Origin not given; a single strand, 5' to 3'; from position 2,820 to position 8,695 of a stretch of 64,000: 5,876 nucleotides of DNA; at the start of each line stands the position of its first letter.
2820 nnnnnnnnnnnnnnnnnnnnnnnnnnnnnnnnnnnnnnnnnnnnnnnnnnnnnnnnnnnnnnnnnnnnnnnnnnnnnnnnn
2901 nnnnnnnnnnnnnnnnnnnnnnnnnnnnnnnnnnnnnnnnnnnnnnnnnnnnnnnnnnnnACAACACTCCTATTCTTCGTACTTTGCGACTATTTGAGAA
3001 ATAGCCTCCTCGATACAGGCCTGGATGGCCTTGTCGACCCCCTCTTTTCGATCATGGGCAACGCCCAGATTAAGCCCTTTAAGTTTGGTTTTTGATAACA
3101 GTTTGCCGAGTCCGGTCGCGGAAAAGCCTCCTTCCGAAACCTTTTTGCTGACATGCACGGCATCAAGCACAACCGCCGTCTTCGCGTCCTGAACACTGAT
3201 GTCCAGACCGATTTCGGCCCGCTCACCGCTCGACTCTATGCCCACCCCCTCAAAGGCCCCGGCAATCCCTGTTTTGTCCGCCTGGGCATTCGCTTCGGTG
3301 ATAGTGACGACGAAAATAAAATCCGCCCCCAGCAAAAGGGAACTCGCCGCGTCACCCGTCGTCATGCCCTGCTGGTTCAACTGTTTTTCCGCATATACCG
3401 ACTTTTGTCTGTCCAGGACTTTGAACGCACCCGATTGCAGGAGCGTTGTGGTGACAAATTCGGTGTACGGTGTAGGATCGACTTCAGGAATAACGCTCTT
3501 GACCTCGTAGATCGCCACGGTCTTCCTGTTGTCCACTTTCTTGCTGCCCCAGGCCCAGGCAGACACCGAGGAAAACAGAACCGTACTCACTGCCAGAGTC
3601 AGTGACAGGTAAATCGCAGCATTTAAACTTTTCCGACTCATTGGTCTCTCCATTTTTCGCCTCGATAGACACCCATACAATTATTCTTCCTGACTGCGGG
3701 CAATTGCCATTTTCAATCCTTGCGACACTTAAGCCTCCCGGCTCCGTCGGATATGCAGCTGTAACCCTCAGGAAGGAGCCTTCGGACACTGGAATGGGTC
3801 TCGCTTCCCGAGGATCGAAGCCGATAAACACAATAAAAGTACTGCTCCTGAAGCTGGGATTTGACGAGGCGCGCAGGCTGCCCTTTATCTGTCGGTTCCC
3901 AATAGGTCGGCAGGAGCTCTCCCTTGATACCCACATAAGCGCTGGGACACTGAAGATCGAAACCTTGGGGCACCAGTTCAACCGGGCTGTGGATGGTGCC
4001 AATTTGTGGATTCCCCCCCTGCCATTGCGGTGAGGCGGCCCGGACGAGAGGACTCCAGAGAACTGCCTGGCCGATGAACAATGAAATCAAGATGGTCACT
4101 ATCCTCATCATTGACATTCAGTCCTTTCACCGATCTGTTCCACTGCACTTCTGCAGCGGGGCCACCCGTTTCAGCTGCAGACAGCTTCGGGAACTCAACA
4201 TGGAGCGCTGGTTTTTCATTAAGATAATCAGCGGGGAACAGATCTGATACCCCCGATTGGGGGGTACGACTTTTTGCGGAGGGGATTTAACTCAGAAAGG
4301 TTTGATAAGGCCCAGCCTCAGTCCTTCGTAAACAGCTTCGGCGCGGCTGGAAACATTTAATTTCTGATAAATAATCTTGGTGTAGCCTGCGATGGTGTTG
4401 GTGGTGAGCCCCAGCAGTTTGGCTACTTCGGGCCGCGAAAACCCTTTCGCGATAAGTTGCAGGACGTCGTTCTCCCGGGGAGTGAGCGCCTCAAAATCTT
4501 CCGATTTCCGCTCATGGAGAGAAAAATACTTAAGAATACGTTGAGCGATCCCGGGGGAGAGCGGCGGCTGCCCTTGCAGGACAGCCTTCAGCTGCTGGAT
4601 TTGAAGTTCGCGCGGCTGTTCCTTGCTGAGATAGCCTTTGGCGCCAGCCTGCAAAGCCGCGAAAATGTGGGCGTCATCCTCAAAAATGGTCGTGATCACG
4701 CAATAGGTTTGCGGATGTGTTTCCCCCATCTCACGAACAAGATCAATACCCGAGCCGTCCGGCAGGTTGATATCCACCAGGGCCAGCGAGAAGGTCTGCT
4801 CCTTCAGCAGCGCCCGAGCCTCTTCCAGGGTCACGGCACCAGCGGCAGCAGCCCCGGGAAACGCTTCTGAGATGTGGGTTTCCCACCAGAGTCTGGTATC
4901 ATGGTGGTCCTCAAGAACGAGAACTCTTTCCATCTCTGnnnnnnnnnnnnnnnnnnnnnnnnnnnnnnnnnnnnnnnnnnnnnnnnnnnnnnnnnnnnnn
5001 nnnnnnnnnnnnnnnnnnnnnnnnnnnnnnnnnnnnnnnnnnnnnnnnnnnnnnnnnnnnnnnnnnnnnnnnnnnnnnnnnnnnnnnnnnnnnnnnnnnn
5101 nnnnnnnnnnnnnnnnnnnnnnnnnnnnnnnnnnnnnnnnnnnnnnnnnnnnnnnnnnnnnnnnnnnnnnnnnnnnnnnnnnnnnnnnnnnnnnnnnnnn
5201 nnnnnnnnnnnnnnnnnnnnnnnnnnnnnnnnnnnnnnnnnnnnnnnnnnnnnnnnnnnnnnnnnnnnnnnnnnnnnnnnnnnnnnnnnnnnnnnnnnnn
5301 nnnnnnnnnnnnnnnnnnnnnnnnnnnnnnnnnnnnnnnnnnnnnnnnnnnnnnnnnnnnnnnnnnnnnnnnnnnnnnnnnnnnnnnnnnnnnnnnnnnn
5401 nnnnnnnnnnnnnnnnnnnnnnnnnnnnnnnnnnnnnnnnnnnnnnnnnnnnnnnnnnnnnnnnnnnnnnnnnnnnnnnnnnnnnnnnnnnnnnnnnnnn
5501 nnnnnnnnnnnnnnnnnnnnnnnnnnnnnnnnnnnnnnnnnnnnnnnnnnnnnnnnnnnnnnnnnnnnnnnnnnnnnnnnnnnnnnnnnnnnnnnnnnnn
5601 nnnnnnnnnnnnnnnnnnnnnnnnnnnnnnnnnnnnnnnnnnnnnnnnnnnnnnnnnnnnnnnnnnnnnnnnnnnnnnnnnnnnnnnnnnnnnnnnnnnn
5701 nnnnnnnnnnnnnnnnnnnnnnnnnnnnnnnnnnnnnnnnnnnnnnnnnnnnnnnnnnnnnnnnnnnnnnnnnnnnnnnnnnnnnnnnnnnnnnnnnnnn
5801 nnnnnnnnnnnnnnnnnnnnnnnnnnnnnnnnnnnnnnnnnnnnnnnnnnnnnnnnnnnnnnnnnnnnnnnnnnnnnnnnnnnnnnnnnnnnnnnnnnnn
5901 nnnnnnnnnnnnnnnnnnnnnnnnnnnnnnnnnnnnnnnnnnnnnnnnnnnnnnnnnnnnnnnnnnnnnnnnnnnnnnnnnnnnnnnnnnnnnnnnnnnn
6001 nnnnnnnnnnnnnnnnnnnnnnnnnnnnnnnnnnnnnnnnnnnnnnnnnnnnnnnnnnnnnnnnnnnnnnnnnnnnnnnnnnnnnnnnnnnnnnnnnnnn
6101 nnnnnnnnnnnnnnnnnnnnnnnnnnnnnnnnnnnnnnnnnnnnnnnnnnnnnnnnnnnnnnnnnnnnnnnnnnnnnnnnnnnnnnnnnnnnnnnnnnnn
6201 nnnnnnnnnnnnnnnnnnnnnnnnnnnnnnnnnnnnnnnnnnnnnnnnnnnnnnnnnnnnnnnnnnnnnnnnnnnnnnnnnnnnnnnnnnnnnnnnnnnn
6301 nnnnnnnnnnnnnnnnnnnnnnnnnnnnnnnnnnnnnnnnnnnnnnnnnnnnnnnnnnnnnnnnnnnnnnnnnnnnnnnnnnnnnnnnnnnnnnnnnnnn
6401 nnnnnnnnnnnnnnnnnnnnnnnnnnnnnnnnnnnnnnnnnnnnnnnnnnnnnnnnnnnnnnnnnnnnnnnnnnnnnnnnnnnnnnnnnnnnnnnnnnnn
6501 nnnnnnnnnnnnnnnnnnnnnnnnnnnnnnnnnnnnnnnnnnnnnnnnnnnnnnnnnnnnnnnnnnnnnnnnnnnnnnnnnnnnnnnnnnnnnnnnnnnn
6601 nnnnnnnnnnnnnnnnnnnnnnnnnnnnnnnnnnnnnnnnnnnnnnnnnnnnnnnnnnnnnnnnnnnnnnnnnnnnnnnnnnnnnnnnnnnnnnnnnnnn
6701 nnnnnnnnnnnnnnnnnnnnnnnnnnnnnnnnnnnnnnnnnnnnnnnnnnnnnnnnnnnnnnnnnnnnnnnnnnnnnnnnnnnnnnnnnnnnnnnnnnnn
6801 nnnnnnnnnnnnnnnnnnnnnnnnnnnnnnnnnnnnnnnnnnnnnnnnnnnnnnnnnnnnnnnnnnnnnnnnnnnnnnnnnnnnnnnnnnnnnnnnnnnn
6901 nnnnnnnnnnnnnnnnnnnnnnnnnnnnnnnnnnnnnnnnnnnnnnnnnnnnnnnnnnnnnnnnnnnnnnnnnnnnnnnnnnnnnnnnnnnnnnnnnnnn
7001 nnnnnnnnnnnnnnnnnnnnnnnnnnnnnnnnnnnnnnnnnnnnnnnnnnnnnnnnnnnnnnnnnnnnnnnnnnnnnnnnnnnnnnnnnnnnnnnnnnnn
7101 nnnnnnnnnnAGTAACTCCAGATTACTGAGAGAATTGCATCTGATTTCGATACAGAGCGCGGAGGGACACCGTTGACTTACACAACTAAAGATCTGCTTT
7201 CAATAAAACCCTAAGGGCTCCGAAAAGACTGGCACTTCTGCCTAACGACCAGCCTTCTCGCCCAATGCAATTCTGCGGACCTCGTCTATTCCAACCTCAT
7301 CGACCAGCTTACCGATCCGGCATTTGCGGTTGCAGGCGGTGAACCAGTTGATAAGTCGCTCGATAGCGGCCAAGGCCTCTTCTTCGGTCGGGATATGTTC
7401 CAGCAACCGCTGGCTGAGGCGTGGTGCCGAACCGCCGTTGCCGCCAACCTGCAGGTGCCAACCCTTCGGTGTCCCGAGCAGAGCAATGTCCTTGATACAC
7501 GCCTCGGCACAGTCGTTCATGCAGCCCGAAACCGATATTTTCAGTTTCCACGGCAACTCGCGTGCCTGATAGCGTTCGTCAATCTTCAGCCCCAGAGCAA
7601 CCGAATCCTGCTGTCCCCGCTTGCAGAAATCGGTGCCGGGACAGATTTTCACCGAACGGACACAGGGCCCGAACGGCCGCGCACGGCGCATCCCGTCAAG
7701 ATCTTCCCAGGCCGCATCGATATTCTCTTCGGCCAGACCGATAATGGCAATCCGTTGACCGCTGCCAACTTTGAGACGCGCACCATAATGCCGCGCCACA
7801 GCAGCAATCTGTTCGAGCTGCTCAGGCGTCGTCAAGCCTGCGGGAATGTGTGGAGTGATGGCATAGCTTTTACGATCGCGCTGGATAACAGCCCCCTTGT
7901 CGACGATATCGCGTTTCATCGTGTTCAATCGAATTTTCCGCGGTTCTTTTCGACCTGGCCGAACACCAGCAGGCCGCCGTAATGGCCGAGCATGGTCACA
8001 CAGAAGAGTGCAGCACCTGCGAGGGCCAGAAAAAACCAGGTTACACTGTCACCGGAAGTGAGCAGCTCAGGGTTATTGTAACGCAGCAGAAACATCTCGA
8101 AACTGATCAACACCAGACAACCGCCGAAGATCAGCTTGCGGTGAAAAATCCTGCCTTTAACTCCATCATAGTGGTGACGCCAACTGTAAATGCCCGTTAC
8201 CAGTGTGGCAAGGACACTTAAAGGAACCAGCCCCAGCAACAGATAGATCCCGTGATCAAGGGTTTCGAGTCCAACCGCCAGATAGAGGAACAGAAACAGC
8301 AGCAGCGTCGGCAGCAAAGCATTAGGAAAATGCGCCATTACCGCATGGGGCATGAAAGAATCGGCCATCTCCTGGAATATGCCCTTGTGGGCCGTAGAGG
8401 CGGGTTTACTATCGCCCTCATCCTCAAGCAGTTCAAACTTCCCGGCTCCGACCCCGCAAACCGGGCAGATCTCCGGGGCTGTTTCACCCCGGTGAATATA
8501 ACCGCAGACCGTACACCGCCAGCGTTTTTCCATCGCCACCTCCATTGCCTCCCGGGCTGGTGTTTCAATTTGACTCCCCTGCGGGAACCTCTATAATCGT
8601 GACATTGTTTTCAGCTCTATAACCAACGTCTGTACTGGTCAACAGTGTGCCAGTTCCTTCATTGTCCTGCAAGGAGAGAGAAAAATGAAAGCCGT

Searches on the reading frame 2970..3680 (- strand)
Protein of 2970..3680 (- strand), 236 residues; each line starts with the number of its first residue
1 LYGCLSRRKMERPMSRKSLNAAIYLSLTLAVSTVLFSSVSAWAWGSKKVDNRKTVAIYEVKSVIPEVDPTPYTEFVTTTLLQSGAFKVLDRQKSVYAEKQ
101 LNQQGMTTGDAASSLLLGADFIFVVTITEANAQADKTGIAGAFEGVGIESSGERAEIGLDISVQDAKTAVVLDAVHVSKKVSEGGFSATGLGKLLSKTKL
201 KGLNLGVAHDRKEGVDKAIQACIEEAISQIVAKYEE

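Call 61: search_protein_families(library=pfam, proteins=[window:2970-3680:-], max_evalue=0.0001)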
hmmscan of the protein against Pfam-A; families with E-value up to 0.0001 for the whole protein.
window:2970-3680:- (236 aa): 1 family
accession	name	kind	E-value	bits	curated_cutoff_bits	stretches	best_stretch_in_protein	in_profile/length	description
PF03783.19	CsgG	-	2.9e-16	59.9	20.8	1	62-235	30-202/210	Curli production assembly/transport component CsgG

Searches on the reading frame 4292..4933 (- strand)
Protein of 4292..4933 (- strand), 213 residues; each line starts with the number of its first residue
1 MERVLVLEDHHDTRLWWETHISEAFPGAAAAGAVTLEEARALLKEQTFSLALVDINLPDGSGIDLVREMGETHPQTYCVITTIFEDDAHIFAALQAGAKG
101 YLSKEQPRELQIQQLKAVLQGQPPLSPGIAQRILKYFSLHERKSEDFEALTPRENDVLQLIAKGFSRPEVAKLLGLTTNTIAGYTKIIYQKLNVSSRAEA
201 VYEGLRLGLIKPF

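Call 61: search_protein_families(library=pfam, proteins=[window:4292-4933:-], max_evalue=0.0001)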
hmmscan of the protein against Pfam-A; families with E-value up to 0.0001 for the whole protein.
window:4292-4933:- (213 aa): 2 families
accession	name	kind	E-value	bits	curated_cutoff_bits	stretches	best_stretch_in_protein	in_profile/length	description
PF00072.30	Response_reg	-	8.5e-18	65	30.2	1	4-109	1-105/111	Response regulator receiver domain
PF00196.25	GerE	-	1.3e-13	50.8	23.5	1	149-201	2-54/57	Bacterial regulatory proteins, luxR family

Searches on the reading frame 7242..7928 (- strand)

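Call 61: search_protein_families(library=pfam, proteins=[window:7242-7928:-], max_evalue=0.0001)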
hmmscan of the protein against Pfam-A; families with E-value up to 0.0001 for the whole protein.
window:7242-7928:- (228 aa): 2 families
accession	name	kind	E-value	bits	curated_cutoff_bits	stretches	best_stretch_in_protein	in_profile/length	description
PF01077.27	NIR_SIR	-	1.3e-27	96.6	27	1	87-224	2-152/158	Nitrite and sulphite reductase 4Fe-4S domain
PF03460.22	NIR_SIR_ferr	-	8.1e-14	51.6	24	1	16-78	3-67/69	Nitrite/Sulfite reductase ferredoxin-like half domain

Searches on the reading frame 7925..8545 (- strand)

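Call 61: search_protein_families(library=pfam, proteins=[window:7925-8545:-], max_evalue=0.0001)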
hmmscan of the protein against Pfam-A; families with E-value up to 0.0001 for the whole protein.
window:7925-8545:- (206 aa): 2 families
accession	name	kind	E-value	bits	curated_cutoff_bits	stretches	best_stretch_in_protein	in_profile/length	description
PF21349.2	RUBY_RBDX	-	5.6e-16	58.1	26.5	1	9-38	1-30/30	Rubrerythrin, rubredoxin-like domain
PF09990.14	DUF2231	-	3.9e-06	27.4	26.4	1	67-195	5-131/139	Predicted membrane protein (DUF2231)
